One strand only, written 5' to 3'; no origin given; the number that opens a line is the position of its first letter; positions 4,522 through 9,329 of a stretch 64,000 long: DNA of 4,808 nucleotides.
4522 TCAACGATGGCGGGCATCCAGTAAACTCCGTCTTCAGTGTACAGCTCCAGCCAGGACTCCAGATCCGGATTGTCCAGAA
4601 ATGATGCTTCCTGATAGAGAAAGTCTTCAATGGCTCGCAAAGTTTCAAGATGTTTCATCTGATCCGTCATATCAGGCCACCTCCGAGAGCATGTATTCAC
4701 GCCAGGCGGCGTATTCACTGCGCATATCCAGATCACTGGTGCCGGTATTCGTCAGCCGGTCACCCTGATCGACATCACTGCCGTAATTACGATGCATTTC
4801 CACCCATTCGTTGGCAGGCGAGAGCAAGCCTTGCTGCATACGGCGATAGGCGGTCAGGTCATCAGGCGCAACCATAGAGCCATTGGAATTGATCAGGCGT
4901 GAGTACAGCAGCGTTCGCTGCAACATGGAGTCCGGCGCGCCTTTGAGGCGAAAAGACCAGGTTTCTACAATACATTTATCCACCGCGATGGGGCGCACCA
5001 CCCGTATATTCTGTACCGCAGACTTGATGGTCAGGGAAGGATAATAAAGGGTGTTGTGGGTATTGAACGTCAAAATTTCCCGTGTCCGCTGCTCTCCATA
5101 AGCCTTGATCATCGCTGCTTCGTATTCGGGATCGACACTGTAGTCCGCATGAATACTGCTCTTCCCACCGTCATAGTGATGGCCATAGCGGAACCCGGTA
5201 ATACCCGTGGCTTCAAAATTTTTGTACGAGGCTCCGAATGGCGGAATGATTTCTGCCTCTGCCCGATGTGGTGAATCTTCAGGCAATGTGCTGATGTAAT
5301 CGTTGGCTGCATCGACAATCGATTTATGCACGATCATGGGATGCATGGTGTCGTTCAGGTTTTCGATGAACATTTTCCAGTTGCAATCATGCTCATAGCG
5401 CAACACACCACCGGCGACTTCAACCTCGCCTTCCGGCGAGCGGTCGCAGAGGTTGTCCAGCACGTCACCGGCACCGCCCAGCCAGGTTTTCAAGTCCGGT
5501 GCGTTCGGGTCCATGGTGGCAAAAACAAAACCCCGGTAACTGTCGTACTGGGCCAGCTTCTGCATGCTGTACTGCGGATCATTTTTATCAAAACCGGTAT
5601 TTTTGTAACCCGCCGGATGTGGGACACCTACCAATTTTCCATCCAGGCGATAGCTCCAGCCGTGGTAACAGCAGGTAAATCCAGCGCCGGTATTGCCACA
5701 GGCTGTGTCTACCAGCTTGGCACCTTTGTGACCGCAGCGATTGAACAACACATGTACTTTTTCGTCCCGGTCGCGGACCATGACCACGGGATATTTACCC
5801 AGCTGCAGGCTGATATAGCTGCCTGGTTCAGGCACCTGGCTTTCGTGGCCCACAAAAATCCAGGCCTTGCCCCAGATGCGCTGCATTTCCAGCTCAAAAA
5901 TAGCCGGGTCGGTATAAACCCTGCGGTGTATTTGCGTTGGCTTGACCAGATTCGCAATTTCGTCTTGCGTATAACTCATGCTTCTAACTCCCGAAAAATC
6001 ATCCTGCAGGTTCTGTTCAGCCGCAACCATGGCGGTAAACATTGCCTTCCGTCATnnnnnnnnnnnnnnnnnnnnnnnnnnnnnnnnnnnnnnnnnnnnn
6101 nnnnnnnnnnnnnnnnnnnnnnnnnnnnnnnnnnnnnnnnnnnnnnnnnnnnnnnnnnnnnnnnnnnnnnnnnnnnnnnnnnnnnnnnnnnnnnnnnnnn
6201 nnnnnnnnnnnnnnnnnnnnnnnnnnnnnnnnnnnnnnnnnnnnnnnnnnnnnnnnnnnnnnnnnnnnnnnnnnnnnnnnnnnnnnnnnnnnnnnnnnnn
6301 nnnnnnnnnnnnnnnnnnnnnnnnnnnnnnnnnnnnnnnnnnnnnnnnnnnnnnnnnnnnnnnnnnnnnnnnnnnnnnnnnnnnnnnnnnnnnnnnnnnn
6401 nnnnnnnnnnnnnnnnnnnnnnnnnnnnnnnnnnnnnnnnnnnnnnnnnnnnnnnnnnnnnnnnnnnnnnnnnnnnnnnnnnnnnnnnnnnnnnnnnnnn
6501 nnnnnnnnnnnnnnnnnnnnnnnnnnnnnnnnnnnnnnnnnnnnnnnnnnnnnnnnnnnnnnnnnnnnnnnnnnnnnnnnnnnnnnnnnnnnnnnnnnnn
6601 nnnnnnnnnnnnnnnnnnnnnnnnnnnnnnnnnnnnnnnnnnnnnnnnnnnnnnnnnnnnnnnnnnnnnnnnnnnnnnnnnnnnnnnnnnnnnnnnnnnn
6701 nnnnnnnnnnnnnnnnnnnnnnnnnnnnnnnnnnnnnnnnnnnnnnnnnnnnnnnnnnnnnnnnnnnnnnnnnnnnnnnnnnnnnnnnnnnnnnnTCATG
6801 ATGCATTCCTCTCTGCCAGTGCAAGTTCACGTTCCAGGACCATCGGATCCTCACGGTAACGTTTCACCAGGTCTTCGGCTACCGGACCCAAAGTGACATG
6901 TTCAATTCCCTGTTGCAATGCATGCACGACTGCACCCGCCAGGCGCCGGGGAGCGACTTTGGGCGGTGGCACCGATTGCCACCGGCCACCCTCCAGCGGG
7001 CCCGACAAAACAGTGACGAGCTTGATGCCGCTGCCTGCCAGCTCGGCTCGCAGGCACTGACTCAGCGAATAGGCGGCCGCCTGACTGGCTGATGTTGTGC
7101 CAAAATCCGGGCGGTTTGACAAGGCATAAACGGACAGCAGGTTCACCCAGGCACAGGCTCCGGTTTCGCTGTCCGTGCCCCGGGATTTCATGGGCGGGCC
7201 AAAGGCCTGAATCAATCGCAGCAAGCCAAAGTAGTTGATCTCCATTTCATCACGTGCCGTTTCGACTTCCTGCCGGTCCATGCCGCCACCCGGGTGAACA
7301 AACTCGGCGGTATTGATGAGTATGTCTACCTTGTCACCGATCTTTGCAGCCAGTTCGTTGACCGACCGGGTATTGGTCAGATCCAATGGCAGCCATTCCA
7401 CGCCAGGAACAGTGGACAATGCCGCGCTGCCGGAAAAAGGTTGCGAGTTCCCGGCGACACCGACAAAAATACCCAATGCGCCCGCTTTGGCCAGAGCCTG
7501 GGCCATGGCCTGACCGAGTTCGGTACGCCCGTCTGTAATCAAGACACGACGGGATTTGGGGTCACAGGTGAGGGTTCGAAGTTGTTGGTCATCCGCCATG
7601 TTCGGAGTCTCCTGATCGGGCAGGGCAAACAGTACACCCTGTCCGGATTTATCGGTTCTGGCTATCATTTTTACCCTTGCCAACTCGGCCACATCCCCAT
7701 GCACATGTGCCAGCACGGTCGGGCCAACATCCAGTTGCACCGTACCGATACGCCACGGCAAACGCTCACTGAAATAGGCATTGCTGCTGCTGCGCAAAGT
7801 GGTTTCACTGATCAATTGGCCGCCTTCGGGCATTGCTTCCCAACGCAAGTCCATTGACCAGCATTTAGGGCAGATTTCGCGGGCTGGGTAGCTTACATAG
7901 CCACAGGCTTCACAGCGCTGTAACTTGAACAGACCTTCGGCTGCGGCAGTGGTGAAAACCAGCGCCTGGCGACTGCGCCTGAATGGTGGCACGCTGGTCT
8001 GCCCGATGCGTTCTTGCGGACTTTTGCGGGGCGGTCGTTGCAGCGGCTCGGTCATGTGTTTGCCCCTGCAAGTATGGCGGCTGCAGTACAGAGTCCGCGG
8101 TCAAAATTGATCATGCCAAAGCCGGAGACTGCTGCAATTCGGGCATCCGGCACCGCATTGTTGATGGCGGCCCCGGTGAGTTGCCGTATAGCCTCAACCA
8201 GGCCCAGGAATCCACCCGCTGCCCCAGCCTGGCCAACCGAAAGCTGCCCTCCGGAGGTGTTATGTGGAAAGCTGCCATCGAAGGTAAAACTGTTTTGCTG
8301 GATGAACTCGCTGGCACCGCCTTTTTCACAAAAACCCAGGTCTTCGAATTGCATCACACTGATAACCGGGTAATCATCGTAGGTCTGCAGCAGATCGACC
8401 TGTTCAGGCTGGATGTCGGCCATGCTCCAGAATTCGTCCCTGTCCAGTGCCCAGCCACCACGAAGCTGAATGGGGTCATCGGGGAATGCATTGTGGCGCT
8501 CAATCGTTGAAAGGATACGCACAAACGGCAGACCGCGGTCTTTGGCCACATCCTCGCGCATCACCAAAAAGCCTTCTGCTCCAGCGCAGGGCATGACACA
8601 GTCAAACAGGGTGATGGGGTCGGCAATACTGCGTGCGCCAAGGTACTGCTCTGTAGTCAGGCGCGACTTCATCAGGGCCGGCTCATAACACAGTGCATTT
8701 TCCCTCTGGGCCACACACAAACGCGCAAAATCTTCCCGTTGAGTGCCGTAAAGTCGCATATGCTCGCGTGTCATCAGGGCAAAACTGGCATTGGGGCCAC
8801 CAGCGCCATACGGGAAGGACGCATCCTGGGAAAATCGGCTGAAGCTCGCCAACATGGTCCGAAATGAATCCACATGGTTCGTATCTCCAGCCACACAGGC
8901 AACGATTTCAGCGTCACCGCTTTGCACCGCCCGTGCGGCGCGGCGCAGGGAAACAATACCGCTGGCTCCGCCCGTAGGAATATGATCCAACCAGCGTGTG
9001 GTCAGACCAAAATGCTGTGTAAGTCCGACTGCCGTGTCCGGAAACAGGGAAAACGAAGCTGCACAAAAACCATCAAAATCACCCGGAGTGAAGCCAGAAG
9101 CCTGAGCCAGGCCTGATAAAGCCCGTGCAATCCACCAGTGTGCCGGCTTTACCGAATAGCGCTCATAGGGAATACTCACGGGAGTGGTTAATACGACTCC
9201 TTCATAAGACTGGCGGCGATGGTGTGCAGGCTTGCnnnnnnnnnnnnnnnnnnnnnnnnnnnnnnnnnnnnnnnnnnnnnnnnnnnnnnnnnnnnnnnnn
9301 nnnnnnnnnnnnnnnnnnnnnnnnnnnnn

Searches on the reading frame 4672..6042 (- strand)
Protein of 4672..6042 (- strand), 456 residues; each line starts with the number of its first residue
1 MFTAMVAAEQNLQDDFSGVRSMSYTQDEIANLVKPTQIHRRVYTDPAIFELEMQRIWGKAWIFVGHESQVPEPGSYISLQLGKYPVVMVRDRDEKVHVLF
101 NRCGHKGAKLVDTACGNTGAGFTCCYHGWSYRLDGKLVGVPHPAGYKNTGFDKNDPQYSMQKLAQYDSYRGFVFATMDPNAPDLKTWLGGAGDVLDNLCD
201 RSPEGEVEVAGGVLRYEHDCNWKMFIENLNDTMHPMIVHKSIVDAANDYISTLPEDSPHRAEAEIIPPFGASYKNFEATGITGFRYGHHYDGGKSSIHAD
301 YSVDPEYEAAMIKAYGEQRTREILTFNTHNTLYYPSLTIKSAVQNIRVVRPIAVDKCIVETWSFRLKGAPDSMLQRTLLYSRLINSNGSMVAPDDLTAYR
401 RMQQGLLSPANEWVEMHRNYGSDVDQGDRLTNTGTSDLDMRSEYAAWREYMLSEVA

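Call 75: search_protein_families(library=pfam, proteins=[window:4672-6042:-], max_evalue=0.00001)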
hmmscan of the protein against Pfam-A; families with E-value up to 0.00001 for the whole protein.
window:4672-6042:- (456 aa): 2 families
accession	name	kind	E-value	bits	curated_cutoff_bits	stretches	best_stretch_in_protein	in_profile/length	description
PF00355.32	Rieske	-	8.3e-18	64.5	20.3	1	61-145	2-83/88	Rieske [2Fe-2S] domain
PF00848.25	Ring_hydroxyl_A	-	7.7e-12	46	24.9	1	215-411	11-182/208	Ring hydroxylating alpha subunit (catalytic domain)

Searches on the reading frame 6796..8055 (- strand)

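Call 75: search_protein_families(library=pfam, proteins=[window:6796-8055:-], max_evalue=0.00001)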
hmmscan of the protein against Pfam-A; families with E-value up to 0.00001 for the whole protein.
window:6796-8055:- (419 aa): 4 families
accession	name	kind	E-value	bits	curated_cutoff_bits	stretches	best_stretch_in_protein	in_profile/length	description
PF00106.31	adh_short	-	2.4e-16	60.2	26.6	1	171-355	3-183/195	short chain dehydrogenase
PF13561.12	adh_short_C2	-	6.8e-14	52.4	27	1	180-362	8-184/236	Enoyl-(Acyl carrier protein) reductase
PF12172.15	zf-ChsH2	-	3.4e-10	40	23.2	1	37-68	3-34/37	ChsH2, rubredoxin-like zinc ribbon domain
PF01796.24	OB_ChsH2_C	-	4.6e-09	36.5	27.1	1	72-124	1-52/65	ChsH2, C-terminal OB-fold domain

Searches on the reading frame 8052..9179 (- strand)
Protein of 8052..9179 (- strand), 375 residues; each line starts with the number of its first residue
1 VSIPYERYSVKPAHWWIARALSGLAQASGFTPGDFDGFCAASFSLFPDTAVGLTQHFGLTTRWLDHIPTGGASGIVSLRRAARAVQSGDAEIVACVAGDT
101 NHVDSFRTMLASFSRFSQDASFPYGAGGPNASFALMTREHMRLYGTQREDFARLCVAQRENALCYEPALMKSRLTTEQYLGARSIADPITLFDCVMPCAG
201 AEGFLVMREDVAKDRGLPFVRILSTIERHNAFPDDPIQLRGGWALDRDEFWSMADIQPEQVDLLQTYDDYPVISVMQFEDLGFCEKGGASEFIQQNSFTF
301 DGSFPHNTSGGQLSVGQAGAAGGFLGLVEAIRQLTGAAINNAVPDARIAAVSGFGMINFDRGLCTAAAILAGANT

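Call 75: search_protein_families(library=pfam, proteins=[window:8052-9179:-], max_evalue=0.00001)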
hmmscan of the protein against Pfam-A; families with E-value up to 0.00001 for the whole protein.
window:8052-9179:- (375 aa): 1 family
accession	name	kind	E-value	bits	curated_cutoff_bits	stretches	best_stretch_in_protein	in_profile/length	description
PF22691.2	Thiolase_C_1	-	1.7e-30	106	28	1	251-357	28-133/144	Thiolase C-terminal domain-like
